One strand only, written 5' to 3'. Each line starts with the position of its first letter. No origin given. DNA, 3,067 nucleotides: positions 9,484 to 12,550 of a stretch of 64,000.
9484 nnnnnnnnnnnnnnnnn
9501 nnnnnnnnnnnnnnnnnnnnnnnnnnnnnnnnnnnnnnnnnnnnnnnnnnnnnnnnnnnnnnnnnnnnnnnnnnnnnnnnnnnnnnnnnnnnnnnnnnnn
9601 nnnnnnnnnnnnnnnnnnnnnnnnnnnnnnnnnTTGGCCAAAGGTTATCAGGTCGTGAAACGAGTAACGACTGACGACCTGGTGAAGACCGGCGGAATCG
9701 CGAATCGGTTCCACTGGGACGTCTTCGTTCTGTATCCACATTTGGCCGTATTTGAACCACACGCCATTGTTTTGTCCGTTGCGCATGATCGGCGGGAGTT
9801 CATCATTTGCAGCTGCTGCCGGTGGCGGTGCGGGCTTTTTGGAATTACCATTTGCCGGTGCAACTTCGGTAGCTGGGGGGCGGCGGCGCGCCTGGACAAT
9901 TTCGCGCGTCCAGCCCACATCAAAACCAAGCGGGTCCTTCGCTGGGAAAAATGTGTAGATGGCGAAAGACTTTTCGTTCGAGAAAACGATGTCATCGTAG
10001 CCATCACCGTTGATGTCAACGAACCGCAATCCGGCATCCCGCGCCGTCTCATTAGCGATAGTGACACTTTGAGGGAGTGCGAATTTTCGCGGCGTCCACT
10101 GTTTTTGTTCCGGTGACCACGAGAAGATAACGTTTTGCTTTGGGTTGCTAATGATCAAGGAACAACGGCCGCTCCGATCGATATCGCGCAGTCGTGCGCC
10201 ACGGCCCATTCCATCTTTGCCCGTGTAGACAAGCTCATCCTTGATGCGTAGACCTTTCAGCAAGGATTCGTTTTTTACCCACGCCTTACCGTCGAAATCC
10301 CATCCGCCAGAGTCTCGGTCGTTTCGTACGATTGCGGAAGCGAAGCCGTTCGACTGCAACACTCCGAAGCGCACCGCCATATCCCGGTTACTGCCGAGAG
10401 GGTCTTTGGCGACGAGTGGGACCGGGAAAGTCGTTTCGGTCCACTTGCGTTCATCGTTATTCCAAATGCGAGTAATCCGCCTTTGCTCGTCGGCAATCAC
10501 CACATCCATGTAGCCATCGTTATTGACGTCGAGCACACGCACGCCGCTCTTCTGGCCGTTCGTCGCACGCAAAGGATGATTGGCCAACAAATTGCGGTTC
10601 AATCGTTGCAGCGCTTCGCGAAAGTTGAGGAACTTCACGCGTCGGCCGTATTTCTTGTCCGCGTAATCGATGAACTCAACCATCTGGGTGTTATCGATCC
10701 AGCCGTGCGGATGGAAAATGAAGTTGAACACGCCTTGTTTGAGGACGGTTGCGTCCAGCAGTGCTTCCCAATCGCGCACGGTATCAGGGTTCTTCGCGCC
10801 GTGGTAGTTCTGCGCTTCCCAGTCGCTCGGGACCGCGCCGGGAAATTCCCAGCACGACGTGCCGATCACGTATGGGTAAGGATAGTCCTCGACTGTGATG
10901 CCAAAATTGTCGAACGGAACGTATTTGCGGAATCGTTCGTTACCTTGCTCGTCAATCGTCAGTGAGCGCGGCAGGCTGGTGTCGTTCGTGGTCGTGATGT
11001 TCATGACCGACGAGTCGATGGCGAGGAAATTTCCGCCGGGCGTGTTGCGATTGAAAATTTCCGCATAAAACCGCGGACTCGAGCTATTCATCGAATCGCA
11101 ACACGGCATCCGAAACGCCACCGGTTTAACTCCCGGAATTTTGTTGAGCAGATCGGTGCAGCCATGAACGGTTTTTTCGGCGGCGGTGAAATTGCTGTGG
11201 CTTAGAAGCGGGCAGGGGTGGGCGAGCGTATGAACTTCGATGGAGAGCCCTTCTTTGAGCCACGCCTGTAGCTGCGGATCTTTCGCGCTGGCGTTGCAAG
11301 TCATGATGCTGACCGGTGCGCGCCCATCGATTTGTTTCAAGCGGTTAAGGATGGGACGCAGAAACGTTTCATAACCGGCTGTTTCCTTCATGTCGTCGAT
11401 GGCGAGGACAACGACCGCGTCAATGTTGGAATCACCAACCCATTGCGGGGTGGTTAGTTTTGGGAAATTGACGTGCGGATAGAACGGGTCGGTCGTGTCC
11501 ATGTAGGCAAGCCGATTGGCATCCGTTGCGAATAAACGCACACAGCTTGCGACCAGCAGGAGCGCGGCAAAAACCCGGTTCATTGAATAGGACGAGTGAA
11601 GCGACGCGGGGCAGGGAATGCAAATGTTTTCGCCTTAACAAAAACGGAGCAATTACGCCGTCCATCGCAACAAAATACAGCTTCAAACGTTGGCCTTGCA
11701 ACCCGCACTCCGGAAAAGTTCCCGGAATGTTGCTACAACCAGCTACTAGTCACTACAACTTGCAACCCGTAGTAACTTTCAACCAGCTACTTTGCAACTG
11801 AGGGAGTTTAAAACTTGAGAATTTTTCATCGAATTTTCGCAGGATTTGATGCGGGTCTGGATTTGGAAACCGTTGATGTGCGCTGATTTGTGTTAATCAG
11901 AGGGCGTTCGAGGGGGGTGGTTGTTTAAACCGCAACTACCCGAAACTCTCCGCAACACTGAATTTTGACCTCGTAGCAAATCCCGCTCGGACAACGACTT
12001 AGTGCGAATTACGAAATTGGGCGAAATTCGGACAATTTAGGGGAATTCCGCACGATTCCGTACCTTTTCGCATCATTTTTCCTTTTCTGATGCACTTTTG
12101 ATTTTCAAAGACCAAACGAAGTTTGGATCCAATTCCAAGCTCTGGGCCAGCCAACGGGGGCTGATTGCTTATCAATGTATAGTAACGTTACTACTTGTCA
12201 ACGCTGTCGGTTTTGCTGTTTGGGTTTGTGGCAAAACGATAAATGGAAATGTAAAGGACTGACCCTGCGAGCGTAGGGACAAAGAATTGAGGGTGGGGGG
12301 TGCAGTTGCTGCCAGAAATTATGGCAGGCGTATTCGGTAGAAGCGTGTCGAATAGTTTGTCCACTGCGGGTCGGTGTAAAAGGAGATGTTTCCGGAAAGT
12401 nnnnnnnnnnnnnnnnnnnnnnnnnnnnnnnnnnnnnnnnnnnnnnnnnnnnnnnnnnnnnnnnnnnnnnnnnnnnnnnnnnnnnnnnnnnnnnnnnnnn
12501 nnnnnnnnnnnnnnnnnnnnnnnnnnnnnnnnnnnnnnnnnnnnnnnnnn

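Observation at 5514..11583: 1618-aa fusion of a carbohydrate-esterase-like domain, FG-GAP repeats and the PVC dehydrogenase/HEAT/CxxCH heme-binding architecture, followed by a C39-like peptidase gene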

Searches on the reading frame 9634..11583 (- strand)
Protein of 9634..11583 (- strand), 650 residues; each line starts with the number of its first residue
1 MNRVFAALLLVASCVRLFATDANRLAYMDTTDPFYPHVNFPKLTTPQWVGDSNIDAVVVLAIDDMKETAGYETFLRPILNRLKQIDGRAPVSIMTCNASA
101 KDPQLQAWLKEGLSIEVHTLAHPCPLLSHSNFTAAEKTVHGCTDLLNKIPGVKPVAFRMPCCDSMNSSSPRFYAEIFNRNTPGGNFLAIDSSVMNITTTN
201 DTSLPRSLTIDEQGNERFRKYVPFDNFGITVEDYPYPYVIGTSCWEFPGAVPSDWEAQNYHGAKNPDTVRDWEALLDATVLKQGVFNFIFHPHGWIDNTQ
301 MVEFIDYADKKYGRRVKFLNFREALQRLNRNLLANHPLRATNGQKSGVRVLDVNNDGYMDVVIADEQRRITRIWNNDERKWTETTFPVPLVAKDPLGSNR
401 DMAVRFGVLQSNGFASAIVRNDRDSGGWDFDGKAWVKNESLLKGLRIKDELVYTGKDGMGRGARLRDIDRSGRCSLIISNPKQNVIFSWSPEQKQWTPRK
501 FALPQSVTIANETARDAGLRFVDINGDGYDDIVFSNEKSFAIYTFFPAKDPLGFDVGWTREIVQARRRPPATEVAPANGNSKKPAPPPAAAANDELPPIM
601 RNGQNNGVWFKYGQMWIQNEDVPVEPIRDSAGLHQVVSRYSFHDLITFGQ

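Call 49: predict_structure(alignment_id=A1)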
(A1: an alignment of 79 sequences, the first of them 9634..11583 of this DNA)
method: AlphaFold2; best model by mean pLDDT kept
length: 650 residues; sequences in the alignment: 79
mean_pLDDT: 90.3   pTM: 0.90
mean pLDDT of the five models: 90.3, 89.4, 88.9, 87.3, 86.9
residues with pLDDT >= 90: 486; 70-90: 109; 50-70: 49; < 50: 6
segments of 3 or more residues with pLDDT < 50: 586-591
pLDDT, mean of each block of 10 residues (from residue 1): 75 63 93 93 98 97 92 97 95 91 95 95 72 91 95 93 68 92 96 94 97 94 75 97 94 90 95 98 97 94 98 98 98 96 95 98 97 97 98 93 97 97 97 98 94 93 95 96 95 96 94 92 92 93 94 93 83 58 49 76 89 87 74 77 78
secondary structure, 60 per line:
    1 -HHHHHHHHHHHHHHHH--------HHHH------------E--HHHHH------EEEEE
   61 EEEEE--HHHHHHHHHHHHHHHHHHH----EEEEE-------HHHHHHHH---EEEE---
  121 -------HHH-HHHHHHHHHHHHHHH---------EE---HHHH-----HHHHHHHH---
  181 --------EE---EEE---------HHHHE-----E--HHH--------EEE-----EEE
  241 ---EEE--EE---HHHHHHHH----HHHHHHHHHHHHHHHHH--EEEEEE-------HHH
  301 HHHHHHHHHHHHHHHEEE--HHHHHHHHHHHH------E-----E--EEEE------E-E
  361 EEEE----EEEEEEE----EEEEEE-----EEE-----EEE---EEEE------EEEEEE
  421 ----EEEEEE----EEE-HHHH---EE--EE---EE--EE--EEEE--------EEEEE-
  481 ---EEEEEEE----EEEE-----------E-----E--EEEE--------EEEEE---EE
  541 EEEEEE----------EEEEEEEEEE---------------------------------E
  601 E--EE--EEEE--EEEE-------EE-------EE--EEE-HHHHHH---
elements in order: H2-17 H26-29 H45-49 E56-65 H68-86 E91-95 H103-110 E114-117 H132-146 H161-164 H170-177 E194-196 H206-209 E230-232 E238-240 E244-246 H254-261 H266-282 E285-290 H298-315 E316-318 H321-332 E348-351 E360-364 E369-375 E380-385 E391-393 E399-401 E405-408 E415-420 E425-430 E435-437 H439-442 E463-466 E475-479 E484-490 E495-498 E519-522 E531-535 E539-546 E557-566 E608-611 E614-617 E638-640 H642-647

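Call 52: fold_search(model_id=the predicted structure, library=pdb)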
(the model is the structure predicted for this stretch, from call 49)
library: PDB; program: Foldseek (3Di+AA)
matches with E <= 10: 946; with E <= 0.001: 15
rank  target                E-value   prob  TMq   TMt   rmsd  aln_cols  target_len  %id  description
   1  3rxz_B                1.9e-06  1.00  0.28  0.59   5.5       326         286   15  Crystal structure of putative polysaccharide deacetylase from Mycobacterium smegmatis (released 2011-06-22)
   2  3rxz_A                3.6e-06  1.00  0.28  0.59   5.3       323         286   15  Crystal structure of putative polysaccharide deacetylase from Mycobacterium smegmatis (released 2011-06-22)
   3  3rxz_C                5.4e-06  1.00  0.28  0.60   5.6       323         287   15  Crystal structure of putative polysaccharide deacetylase from Mycobacterium smegmatis (released 2011-06-22)
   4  3s6o_A                2.1e-05  1.00  0.30  0.59   5.5       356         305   10  Crystal structure of a Polysaccharide deacetylase family protein from Burkholderia pseudomallei (released 2011-06-15)
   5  5zns_A                2.1e-05  1.00  0.28  0.45   8.9       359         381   12  Insect chitin deacetylase (released 2019-02-20)
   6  5znt_A                3.1e-05  1.00  0.29  0.47   8.1       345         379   12  Insect chitin deacetylase (released 2019-02-20)
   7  6suf_F                4.4e-05  1.00  0.22  0.08   6.8       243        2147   14  Structure of Photorhabdus luminescens Tc holotoxin pore (released 2019-11-06)
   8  5jmu                  8.3e-05  1.00  0.21  0.53  11.6       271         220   14  The crystal structure of the catalytic domain of peptidoglycan N-acetylglucosamine deacetylase from Eubacterium rectale  (released 2016-06-29)
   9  5z34_A                9.8e-05  1.00  0.28  0.47  16.0       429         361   11  The structure of a chitin deacetylase from Bombyx mori provide the first insight into insect chitin deacetylation mech (released 2019-02-20)
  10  9van_B                1.9e-04  1.00  0.19  0.29   5.8       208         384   17  Cryo-EM structure of human full length KICSTOR complex (state 2) (released 2025-11-12)
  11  6h8l_B                2.9e-04  1.00  0.22  0.61   9.0       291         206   16  Structure of peptidoglycan deacetylase PdaC from Bacillus subtilis (released 2019-11-13)
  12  4tqj_A                3.8e-04  1.00  0.22  0.33   6.5       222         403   13  Structural basis of specific recognition of non-reducing terminal N-acetylglucosamine by an Agrocybe aegerita lection (released 2015-06-03)
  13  2c1g                  4.1e-04  1.00  0.22  0.34   5.9       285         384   15  Structure of Streptococcus pneumoniae peptidoglycan deacetylase (SpPgdA) (released 2005-09-15)
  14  6h8n_A                6.4e-04  1.00  0.22  0.61   9.5       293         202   16  Structure of peptidoglycan deacetylase PdaC from Bacillus subtilis - mutant D285S (released 2019-11-13)
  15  6h8n_B                8.5e-04  1.00  0.22  0.58   9.1       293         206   14  Structure of peptidoglycan deacetylase PdaC from Bacillus subtilis - mutant D285S (released 2019-11-13)
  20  2cc0_B                1.7e-03  1.00  0.21  0.62   5.0       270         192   14  Family 4 carbohydrate esterase from Streptomyces lividans in complex with acetate (released 2006-01-23)
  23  2bwm                  2.0e-03  1.00  0.24  0.36   6.0       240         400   14  1.8A CRYSTAL STRUCTURE OF of Psathyrella velutina LECTIN IN COMPLEX WITH METHYL 2-ACETAMIDO-1,2-DIDEOXY-1-SELENO-BETA-D- (released 2006-01-23)
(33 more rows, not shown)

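Call 78: search_protein_representatives(protein=window:9634-11583:-)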
Query: 650 residues. Proteins with E-value up to 0.001 (for the whole library): 1207; up to 1e-10: 689; up to 1e-30: 295. The best 150 are listed.
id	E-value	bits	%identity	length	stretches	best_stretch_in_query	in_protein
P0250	8.4e-208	708.5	52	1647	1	14-646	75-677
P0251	3.3e-197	673.5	55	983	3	11-410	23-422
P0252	3.2e-191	653.7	51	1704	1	27-623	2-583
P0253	7.3e-191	652.5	47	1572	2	4-646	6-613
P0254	1.3e-189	648.4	51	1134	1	17-621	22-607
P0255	1.3e-186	638.5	50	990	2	11-545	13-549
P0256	2.9e-185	634.0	50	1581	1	19-622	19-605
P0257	1.1e-184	632.1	52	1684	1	18-622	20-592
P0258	2.0e-183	628.0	48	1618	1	20-622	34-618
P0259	1.6e-180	618.4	52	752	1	16-626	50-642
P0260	6.5e-180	616.3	49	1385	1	19-626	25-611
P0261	2.4e-179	614.5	53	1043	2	7-599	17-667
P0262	7.4e-177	606.3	49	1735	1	10-571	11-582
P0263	1.7e-176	605.0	47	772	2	15-565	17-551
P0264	6.4e-176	603.2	47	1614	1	5-624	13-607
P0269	5.3e-172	590.2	52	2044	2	6-544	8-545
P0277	2.5e-164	564.8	47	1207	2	11-549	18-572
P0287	6.9e-159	546.9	52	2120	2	6-386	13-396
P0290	1.3e-157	542.6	47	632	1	5-646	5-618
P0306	1.2e-149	516.3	42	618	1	6-623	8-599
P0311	5.8e-147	507.5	39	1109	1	12-621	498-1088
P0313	1.1e-146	506.5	47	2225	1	6-543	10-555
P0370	9.4e-106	371.3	39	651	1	9-624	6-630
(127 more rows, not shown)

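Call 84: search_protein_families(library=pfam, proteins=[P0290, P0306, P0311, P0313, P0287, P0269, P0370], max_evalue=0.001)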
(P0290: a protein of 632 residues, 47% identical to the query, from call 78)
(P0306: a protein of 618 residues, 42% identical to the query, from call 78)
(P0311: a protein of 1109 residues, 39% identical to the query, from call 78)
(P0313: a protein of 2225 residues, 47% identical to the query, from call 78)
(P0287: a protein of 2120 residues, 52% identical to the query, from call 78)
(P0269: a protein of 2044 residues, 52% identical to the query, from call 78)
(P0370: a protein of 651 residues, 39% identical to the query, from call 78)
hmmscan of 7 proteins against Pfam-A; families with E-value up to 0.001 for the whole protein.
P0290 (632 aa): 3 families
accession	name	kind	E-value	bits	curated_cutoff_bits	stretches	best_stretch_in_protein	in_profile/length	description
PF13517.12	FG-GAP_3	-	2.7e-11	44.3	26.9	1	456-531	1-60/61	FG-GAP-like repeat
PF01839.29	FG-GAP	-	6.8e-05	23.1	22.1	0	519-530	7-18/37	FG-GAP repeat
PF01522.26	Polysacc_deac_1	-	0.00074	19.9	23.1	0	53-158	8-105/124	Polysaccharide deacetylase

P0306 (618 aa): 2 families
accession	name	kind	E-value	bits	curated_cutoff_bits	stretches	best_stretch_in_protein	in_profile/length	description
PF01839.29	FG-GAP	-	1.8e-10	40.9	22.1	0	352-369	7-24/37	FG-GAP repeat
PF13517.12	FG-GAP_3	-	8e-09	36.4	26.9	0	469-535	1-60/61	FG-GAP-like repeat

P0311 (1109 aa): 2 families
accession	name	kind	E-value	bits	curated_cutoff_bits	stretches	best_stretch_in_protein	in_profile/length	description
PF13517.12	FG-GAP_3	-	2.6e-09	38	26.9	1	952-1018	1-60/61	FG-GAP-like repeat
PF01839.29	FG-GAP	-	6.5e-06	26.4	22.1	0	838-853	8-23/37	FG-GAP repeat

P0313 (2225 aa): 5 families
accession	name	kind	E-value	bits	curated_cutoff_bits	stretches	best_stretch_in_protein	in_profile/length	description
PF23500.1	DUF7133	-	4.3e-147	490.9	27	1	1114-1518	6-384/385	Domain of unknown function (DUF7133)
PF13646.12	HEAT_2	-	1e-07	32.6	27.7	1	1603-1690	3-87/88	HEAT repeats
PF00034.26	Cytochrom_C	-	3.1e-05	25.6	21.3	0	1946-1994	1-50/90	Cytochrome c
PF01522.26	Polysacc_deac_1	-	9.1e-05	22.9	23.1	1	59-168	6-108/124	Polysaccharide deacetylase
PF13442.11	Cytochrome_CBB3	-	0.00039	21.1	27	0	1945-1990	2-42/68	Cytochrome C oxidase, cbb3-type, subunit III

P0287 (2120 aa): 8 families
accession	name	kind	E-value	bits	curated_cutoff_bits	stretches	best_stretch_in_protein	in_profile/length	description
PF23500.1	DUF7133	-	8.4e-166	552.5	27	1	1023-1414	1-384/385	Domain of unknown function (DUF7133)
PF04734.18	Ceramidase_alk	-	6.1e-17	61.9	32.1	1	580-807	2-231/509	Neutral/alkaline non-lysosomal ceramidase, N-terminal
PF13646.12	HEAT_2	-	1e-08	35.8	27.7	1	1497-1584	5-87/88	HEAT repeats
PF13517.12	FG-GAP_3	-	5.7e-08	33.7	26.9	1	417-482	1-60/61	FG-GAP-like repeat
PF00034.26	Cytochrom_C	-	2.2e-07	32.5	21.3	1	1843-1971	2-88/90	Cytochrome c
PF01839.29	FG-GAP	-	5.9e-06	26.5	22.1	0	361-378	8-25/37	FG-GAP repeat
PF01522.26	Polysacc_deac_1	-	7.7e-05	23.1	23.1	1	67-171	8-105/124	Polysaccharide deacetylase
PF13442.11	Cytochrome_CBB3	-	0.00013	22.6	27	0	1841-1885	2-41/68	Cytochrome C oxidase, cbb3-type, subunit III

P0269 (2044 aa): 6 families
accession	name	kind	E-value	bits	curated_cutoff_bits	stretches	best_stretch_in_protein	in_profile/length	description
PF23500.1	DUF7133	-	5.9e-160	533.2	27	1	964-1345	3-385/385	Domain of unknown function (DUF7133)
PF13646.12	HEAT_2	-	6.1e-11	42.9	27.7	0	1626-1691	17-84/88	HEAT repeats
PF00034.26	Cytochrom_C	-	3e-07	32.1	21.3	1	1766-1816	1-52/90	Cytochrome c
PF13517.12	FG-GAP_3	-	2.7e-06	28.3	26.9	1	471-534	1-60/61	FG-GAP-like repeat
PF01839.29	FG-GAP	-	9.7e-06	25.8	22.1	0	357-372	7-22/37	FG-GAP repeat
PF13442.11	Cytochrome_CBB3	-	0.00096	19.9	27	0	1766-1809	3-41/68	Cytochrome C oxidase, cbb3-type, subunit III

P0370 (651 aa): 2 families
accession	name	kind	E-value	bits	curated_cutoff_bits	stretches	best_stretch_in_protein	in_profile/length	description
PF13517.12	FG-GAP_3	-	3.4e-09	37.6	26.9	0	532-562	1-32/61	FG-GAP-like repeat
PF01839.29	FG-GAP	-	8.6e-05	22.8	22.1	0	337-355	6-24/37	FG-GAP repeat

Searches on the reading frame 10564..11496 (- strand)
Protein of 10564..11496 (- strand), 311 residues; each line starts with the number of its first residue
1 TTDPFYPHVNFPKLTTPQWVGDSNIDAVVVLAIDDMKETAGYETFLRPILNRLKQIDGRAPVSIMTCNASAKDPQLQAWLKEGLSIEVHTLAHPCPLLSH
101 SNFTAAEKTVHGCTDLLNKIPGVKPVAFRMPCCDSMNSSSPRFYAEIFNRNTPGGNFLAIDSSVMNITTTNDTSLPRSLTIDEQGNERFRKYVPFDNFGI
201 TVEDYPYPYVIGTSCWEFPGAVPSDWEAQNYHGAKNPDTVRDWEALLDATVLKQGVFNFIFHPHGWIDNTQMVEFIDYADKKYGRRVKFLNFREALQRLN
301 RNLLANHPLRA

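Call 54: search_solved_structures(query=window:10564-11496:-, max_evalue=10, show_alignments=3)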
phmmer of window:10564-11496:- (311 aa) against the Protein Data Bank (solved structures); distinct sequences matched with E-value up to 10: 5.
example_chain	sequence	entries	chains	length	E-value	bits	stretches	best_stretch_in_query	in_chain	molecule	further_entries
6h8l_A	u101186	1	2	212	0.00068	22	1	29-132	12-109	Peptidoglycan-N-acetylmuramic acid deacetylase PdaC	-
6h8n_A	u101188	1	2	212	0.0014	20.9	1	47-132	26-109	Peptidoglycan-N-acetylmuramic acid deacetylase PdaC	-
5o6y_A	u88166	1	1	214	0.45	12.7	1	44-135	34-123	Peptidoglycan N-acetylglucosamine deacetylase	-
2c1g_A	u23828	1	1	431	1.1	11.5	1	27-131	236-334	PEPTIDOGLYCAN GLCNAC DEACETYLASE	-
9km2_A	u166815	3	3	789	1.5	11.1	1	93-192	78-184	Transporter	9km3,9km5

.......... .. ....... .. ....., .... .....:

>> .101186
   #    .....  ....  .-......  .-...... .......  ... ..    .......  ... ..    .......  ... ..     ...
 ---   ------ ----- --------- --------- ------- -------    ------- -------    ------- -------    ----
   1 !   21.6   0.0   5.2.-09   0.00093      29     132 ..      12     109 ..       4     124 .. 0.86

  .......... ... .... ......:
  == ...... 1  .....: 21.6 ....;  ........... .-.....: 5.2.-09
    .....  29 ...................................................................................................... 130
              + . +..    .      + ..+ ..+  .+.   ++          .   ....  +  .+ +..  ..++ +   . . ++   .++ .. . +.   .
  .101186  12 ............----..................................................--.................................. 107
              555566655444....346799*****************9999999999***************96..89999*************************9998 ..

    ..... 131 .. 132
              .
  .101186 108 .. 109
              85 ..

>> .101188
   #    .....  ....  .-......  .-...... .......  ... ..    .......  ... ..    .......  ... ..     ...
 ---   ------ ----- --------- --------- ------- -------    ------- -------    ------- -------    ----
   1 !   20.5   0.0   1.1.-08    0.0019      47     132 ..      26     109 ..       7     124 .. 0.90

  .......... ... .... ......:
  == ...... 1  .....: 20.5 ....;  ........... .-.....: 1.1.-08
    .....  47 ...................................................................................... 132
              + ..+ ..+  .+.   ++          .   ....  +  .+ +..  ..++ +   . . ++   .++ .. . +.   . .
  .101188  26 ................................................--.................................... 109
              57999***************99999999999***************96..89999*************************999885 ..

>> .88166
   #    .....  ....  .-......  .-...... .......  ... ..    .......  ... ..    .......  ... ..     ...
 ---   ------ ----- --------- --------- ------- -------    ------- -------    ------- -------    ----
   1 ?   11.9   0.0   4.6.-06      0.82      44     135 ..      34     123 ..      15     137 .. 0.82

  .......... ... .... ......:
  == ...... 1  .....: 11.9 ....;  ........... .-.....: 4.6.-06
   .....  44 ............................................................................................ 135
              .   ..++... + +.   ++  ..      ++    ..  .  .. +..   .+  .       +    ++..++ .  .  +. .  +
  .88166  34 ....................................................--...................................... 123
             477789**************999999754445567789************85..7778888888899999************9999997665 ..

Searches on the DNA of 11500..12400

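Call 80: search_rna_families(source=window, start=11500, end=12400, threshold=evalue, max_evalue=1)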
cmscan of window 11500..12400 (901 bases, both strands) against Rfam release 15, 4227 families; matches with E-value up to 1: 0.
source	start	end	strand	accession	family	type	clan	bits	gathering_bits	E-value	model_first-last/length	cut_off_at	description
